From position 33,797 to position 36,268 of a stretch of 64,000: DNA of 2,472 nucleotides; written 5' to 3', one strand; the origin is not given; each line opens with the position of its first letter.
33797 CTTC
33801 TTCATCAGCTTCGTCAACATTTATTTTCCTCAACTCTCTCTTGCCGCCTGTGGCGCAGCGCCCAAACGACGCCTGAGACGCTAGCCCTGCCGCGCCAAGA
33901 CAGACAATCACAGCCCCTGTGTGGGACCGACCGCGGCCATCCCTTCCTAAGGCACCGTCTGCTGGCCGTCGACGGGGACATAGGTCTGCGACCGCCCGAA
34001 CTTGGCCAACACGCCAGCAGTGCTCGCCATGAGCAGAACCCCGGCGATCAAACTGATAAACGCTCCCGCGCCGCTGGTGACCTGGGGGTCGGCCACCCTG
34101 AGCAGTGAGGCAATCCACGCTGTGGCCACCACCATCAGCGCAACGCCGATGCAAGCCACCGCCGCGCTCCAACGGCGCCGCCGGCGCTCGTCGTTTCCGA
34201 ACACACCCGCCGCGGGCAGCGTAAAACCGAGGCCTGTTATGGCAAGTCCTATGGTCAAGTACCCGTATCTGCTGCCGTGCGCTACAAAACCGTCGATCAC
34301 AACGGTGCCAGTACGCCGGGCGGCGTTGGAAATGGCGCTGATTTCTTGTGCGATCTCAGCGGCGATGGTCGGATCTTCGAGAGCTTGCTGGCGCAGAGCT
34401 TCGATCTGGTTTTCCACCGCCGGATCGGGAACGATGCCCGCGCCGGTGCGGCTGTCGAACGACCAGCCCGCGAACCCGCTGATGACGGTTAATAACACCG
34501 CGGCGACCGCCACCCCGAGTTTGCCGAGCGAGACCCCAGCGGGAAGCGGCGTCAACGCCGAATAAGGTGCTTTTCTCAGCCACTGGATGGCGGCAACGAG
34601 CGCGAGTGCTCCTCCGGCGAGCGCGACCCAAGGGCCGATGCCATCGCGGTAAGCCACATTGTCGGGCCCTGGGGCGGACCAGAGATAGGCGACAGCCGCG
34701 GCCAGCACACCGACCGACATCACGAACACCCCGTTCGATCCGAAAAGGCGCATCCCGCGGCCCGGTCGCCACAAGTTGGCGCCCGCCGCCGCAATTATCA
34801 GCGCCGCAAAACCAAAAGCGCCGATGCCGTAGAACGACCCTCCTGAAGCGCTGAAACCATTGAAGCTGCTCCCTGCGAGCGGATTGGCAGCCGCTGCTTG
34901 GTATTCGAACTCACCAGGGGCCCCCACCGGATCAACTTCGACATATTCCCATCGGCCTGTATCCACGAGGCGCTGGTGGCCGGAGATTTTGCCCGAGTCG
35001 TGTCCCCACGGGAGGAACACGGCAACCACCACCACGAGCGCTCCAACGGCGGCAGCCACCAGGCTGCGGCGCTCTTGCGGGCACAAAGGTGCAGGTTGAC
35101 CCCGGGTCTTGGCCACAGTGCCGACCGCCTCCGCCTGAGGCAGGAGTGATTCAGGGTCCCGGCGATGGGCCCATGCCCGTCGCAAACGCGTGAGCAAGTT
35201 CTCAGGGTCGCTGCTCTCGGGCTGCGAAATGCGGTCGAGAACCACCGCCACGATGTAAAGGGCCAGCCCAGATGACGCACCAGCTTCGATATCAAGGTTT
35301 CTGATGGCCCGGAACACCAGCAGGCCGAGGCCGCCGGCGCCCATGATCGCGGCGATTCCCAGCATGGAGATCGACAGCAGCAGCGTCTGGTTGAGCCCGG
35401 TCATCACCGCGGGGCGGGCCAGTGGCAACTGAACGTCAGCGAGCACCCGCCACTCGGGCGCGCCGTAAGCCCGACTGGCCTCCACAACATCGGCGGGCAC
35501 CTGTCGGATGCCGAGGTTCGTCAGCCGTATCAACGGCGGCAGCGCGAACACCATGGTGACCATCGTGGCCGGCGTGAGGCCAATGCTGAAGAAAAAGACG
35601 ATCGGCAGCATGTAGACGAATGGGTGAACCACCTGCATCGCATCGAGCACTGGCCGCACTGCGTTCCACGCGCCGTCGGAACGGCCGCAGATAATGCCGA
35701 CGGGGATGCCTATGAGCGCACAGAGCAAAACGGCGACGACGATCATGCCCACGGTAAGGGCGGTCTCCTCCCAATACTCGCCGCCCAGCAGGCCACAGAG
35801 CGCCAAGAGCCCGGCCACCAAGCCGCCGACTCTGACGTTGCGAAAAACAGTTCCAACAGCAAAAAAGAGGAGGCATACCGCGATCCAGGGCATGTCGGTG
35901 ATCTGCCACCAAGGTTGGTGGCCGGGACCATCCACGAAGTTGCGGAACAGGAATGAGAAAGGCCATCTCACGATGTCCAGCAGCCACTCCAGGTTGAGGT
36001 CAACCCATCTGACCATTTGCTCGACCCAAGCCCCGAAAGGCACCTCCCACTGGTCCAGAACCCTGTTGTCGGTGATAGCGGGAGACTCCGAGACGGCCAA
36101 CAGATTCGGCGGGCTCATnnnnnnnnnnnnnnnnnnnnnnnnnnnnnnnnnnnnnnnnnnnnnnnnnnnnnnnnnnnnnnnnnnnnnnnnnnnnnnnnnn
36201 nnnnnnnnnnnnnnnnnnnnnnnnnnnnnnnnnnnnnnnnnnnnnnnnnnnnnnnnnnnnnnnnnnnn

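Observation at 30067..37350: Composite ABC importer locus with a dual-domain (OpuAC + BMP) binding lipoprotein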

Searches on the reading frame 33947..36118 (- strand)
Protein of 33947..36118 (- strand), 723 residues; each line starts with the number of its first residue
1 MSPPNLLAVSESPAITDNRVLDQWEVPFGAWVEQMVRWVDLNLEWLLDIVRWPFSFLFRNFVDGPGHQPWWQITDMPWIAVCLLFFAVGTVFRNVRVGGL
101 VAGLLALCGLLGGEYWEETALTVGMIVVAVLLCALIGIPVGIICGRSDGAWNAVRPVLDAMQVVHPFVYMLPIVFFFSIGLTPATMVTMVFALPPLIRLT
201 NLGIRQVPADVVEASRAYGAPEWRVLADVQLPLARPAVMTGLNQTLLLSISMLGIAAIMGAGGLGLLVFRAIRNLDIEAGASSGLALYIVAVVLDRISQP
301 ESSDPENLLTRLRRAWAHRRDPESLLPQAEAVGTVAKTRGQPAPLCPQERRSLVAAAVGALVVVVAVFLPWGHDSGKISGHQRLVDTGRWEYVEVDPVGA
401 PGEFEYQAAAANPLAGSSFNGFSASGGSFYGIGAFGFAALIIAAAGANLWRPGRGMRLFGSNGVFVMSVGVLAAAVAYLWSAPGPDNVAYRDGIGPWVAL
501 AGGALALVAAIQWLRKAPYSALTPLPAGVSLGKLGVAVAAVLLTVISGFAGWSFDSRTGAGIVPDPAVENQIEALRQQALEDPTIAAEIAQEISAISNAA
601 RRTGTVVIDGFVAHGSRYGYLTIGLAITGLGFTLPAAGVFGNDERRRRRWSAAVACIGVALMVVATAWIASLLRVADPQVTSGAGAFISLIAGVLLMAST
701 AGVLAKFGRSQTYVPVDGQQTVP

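Call 3: search_protein_families(library=pfam, proteins=[window:33947-36118:-], max_evalue=0.01)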
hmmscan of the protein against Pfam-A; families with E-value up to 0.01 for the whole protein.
window:33947-36118:- (723 aa): 1 family
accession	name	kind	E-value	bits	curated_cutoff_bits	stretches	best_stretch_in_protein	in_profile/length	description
PF00528.27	BPD_transp_1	-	6.8e-22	78.5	26.4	1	137-294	1-167/184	Binding-protein-dependent transport system inner membrane component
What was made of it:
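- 33947..36118 (-): OpuAB/ProW-type permease (aa 1-~300) with a conserved ~400-aa C-terminal extension of about 8 TM helices (window ~33947-35158). Pfam BPD_transp_1 at aa 137-294 only (call 3).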

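Call 26: find_homologous_proteins(query=window:33947-36118:-, max_evalue=1e-50)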
Query window:33947-36118:- (723 aa): 2947 proteins with E <= 1e-50 among 8000 candidates; the best 120 are listed.
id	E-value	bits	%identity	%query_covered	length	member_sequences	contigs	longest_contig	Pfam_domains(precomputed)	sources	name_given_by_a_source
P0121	0.0e+0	1440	100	92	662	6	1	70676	PF00528.28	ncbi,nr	ncbi:MAG: ABC transporter permease subunit [bacterium]|nr:ABC transporter permease subunit [bacteriu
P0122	0.0e+0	1340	79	100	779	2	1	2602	PF00528.28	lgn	-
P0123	0.0e+0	1331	78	100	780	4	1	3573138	PF00528.28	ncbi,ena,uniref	ncbi:ABC transporter permease [Candidatus Poriferisocius sp.]|uniref:ABC transporter permease n=1 Ta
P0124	0.0e+0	1309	77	99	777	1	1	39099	PF00528.28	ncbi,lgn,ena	-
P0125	0.0e+0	1228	76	99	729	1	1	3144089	PF00528.28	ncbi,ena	-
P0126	0.0e+0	1211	75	99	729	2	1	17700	PF00528.28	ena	-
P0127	0.0e+0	1162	68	100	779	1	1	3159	PF00528.28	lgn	-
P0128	0.0e+0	1162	68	99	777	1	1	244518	PF00528.28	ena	-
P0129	0.0e+0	1160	69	99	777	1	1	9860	PF00528.28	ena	-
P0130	0.0e+0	1139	68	99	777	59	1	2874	PF00528.28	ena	-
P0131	0.0e+0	1131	67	99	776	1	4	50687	PF00528.28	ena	-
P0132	0.0e+0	1130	67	99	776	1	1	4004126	PF00528.28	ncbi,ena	-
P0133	0.0e+0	1129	67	99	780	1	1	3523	PF00528.28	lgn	-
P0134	0.0e+0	1129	67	99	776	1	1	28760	PF00528.28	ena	-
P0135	0.0e+0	1106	66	99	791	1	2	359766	PF00528.28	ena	-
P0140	0.0e+0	1065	65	99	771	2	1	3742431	PF00528.28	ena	-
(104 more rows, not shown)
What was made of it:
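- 33947..36118 (-): The extension is conserved in more than 100 homologs of 700-790 aa (call 26).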

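Call 27: find_encoding_contigs(protein=P0125, flank=10000, max_places=2)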
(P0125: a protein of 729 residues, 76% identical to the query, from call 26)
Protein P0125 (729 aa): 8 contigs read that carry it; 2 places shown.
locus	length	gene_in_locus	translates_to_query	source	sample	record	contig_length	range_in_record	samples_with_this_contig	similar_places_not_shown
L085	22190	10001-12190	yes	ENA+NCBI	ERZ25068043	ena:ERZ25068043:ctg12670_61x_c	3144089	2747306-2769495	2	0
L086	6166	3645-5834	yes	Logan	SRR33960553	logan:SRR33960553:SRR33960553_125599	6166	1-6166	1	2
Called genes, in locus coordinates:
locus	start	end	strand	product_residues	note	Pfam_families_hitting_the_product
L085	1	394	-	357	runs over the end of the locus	PF10103:Zincin_2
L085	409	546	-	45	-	-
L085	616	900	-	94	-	-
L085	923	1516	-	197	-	PF07638:Sigma70_ECF (weak), PF04542:Sigma70_r2, PF22029:PhyR_sigma2 (weak), PF04545:Sigma70_r4, PF08281:Sigma70_r4_2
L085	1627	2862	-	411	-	PF02771:Acyl-CoA_dh_N, PF02770:Acyl-CoA_dh_M, PF00441:Acyl-CoA_dh_1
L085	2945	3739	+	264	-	PF13489:Methyltransf_23, PF13847:Methyltransf_31 (weak), PF08241:Methyltransf_11, PF08242:Methyltransf_12, PF13649:Methyltransf_25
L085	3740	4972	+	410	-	PF00067:p450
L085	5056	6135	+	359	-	PF01547:SBP_bac_1, PF13531:SBP_bac_11, PF13416:SBP_bac_8 (weak), PF13343:SBP_bac_6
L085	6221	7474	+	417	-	PF00067:p450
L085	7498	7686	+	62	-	-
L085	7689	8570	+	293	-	PF01694:Rhomboid (weak), PF20216:DUF6576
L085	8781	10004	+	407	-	PF00005:ABC_tran, PF00571:CBS (faint)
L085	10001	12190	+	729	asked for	PF00528:BPD_transp_1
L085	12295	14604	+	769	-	-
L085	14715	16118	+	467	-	PF07690:MFS_1, PF00083:Sugar_tr (weak)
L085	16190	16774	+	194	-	PF14333:DUF4389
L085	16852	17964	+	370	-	PF04909:Amidohydro_2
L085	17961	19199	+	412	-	PF02515:CoA_transf_3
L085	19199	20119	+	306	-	PF00106:adh_short, PF08659:KR, PF13561:adh_short_C2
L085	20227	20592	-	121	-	PF00072:Response_reg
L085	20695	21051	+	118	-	PF01740:STAS, PF13466:STAS_2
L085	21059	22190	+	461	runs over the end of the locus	PF24961:NfeD_membrane, PF01957:NfeD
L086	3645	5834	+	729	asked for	PF00528:BPD_transp_1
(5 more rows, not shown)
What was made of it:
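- Un-inverted junction B: L085 has OpuAA-OpuAB-OpuAC::OpuAC-MFS-DUF4389-Amidohydro_2-CoAT-SDR-RR-STAS-NfeD (call 27).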

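Call 28: find_encoding_contigs(protein=P0140, flank=10000, max_places=2)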
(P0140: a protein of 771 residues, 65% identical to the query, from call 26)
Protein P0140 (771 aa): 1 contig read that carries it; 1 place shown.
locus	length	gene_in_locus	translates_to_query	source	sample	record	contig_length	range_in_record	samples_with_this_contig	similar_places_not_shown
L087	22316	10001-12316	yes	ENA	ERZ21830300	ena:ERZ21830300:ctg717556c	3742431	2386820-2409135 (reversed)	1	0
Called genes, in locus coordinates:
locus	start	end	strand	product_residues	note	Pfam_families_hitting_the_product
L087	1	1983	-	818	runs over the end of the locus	PF03477:ATP-cone, PF00317:Ribonuc_red_lgN, PF02867:Ribonuc_red_lgC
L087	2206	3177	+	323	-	PF14226:DIOX_N, PF03171:2OG-FeII_Oxy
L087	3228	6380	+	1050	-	PF00133:tRNA-synt_1, PF09334:tRNA-synt_1g (faint), PF08264:Anticodon_1, PF19302:DUF5915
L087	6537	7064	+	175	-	-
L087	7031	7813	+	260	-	PF00294:PfkB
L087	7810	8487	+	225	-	-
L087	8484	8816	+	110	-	PF05524:PEP-utilisers_N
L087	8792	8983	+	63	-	-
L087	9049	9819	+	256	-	PF00106:adh_short, PF08659:KR, PF23441:SDR (weak), PF13561:adh_short_C2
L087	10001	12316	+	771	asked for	PF00528:BPD_transp_1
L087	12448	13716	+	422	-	PF04069:OpuAC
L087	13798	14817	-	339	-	PF00491:Arginase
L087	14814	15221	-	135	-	-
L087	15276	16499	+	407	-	PF00005:ABC_tran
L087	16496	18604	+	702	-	PF00528:BPD_transp_1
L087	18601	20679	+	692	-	PF00528:BPD_transp_1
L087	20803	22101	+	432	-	PF04069:OpuAC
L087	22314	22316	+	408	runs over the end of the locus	PF01321:Creatinase_N, PF00557:Peptidase_M24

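Call 30: find_encoding_contigs(protein=P0123, flank=10000, max_places=1)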
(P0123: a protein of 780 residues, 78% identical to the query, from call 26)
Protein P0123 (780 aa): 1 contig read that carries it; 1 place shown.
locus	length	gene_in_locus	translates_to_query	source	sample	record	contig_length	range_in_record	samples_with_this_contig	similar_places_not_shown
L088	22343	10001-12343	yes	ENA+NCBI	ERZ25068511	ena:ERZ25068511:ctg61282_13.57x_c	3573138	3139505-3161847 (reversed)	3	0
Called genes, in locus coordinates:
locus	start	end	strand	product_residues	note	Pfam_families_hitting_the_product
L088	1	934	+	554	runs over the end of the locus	PF00743:FMO-like, PF01266:DAO (faint), PF07992:Pyr_redox_2, PF13450:NAD_binding_8, PF13738:Pyr_redox_3, PF13434:Lys_Orn_oxgnase (faint)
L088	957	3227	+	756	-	PF00884:Sulfatase, PF16347:SGSH_C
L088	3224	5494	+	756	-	PF00884:Sulfatase, PF16347:SGSH_C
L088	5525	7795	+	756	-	PF00884:Sulfatase, PF01663:Phosphodiest (faint), PF16347:SGSH_C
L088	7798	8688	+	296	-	PF20216:DUF6576 (weak)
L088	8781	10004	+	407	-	PF00005:ABC_tran, PF00571:CBS (faint)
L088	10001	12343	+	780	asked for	PF00528:BPD_transp_1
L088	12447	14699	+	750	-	-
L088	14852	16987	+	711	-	-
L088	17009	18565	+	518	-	PF00005:ABC_tran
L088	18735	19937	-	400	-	PF02515:CoA_transf_3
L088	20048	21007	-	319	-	PF00140:Sigma70_r1_2, PF04542:Sigma70_r2, PF04539:Sigma70_r3, PF04545:Sigma70_r4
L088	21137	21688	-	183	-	-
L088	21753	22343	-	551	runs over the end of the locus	PF00795:CN_hydrolase, PF02540:NAD_synthase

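Call 31: find_encoding_contigs(protein=P0132, flank=10000, max_places=1)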
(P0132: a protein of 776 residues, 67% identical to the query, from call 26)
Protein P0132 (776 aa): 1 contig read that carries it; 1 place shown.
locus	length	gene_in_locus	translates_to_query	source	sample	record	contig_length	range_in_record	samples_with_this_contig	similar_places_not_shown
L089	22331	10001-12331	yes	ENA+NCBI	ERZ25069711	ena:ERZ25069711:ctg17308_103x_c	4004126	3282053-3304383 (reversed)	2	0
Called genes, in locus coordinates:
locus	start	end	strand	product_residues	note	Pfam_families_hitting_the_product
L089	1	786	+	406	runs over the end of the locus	PF00067:p450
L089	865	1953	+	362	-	PF01547:SBP_bac_1, PF13531:SBP_bac_11, PF13416:SBP_bac_8, PF13343:SBP_bac_6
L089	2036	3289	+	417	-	PF00067:p450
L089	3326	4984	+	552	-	PF00743:FMO-like, PF07992:Pyr_redox_2, PF13450:NAD_binding_8, PF13738:Pyr_redox_3, PF13434:Lys_Orn_oxgnase (faint)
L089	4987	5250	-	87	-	PF05016:ParE_toxin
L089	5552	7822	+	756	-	PF00884:Sulfatase, PF01663:Phosphodiest (faint), PF16347:SGSH_C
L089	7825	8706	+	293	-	PF20216:DUF6576 (weak)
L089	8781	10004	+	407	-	PF00005:ABC_tran, PF13304:AAA_21 (faint), PF00571:CBS (faint)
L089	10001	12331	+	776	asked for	PF00528:BPD_transp_1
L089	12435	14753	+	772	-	PF04069:OpuAC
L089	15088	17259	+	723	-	PF04069:OpuAC, PF02608:Bmp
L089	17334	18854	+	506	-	PF00005:ABC_tran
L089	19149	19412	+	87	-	-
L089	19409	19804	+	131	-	PF01850:PIN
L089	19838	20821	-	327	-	PF00140:Sigma70_r1_2, PF04542:Sigma70_r2, PF04539:Sigma70_r3, PF04545:Sigma70_r4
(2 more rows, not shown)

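Call 36: search_protein_families(library=ncbifam, proteins=[window:33947-36118:-], max_evalue=0.00001)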
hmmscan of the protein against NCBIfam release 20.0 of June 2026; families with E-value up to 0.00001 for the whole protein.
window:33947-36118:- (723 aa): 13 families
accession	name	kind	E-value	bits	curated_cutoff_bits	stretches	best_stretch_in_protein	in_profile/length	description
TIGR03416.1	ABC_choXWV_perm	equivalog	2.4e-66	224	363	1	24-297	2-266/267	choline ABC transporter permease subunit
NF008196.0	PRK10952.1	equivalog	8.9e-66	222.1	439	1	24-304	61-331/356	glycine betaine/L-proline ABC transporter permease ProW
NF007545.0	PRK10160.1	equivalog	3.2e-15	56.3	342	1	70-278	38-240/275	taurine ABC transporter permease TauC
TIGR01183.1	ntrB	equivalog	8.2e-13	48.5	209.05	1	120-275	20-176/202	nitrate ABC transporter permease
NF040733.1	ABC_perm_U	equivalog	1.2e-12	47.8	295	1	119-296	58-236/251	ABC transporter permease subunit SaoP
TIGR01097.1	PhnE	equivalog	4.5e-09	36.1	216.7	1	114-299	56-245/252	phosphonate ABC transporter, permease protein PhnE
NF008470.0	PRK11365.1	equivalog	2.5e-08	33.7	347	1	112-278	55-222/263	aliphatic sulfonate ABC transporter permease SsuC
TIGR00974.1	3a0107s02c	equivalog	6.3e-08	32.1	193.45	1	129-242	62-190/272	phosphate ABC transporter permease PstA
TIGR03226.1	PhnU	equivalog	1.8e-07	30.9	283.45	1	171-287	171-287/311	2-aminoethylphosphonate ABC transporter permease subunit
NF011624.0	PRK15050.1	equivalog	4.7e-07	29.2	247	1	172-278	154-262/297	2-aminoethylphosphonate ABC transporter permease subunit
NF006939.0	PRK09421.1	equivalog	1e-06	28.3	262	1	175-243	87-155/230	molybdate ABC transporter permease subunit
NF008049.0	PRK10782.1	subfamily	1.7e-06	27.9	212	1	123-270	17-178/217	methionine ABC transporter permease MetI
NF045474.1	Opp2C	equivalog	3.2e-06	26.9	300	1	120-257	40-177/236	nickel transporter permease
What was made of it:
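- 33947..36118 (-): Best NCBIfam hits are ChoW/ProW, below cutoffs (call 36).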

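Call 65: predict_structure(alignment_id=A2)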
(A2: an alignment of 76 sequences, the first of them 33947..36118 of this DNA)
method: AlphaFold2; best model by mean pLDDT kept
length: 723 residues; sequences in the alignment: 76
mean_pLDDT: 70.2   pTM: 0.60
mean pLDDT of the five models: 70.2, 67.4, 65.6, 63.2, 61.1
residues with pLDDT >= 90: 148; 70-90: 208; 50-70: 281; < 50: 86
segments of 3 or more residues with pLDDT < 50: 1-27, 161-164, 257-265, 299-306, 325-336, 559-563, 717-723
pLDDT, mean of each block of 10 residues (from residue 1): 35 43 47 63 69 68 63 77 79 78 81 75 72 66 55 53 50 54 54 57 52 54 54 57 56 50 51 57 59 54 48 52 43 46 88 97 94 71 57 63 58 71 67 94 94 82 96 93 66 89 97 90 84 92 91 68 60 82 77 68 70 81 95 93 90 96 91 67 86 93 86 58 40
secondary structure, 60 per line:
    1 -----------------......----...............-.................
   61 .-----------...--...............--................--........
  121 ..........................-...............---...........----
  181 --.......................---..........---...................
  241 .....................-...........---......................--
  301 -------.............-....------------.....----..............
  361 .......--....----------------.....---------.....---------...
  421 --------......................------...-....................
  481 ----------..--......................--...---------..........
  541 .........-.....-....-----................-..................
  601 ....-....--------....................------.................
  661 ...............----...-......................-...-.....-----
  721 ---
elements in order (helices of 4 or more, strands of 3 or more residues): H18-23 H28-42 H44-61 H78-92 H95-110 H113-146 H148-162 H166-176 H183-205 H209-218 H222-261 H263-273 H277-298 H308-320 H322-325 E338-342 H347-367 E370-373 E390-394 E404-408 E418-420 H429-450 H461-480 H495-516 E519-521 H531-549 E551-555 H557-560 H566-581 H583-604 E606-609 H618-637 H644-675 E680-682 H684-705 E707-709 E711-715
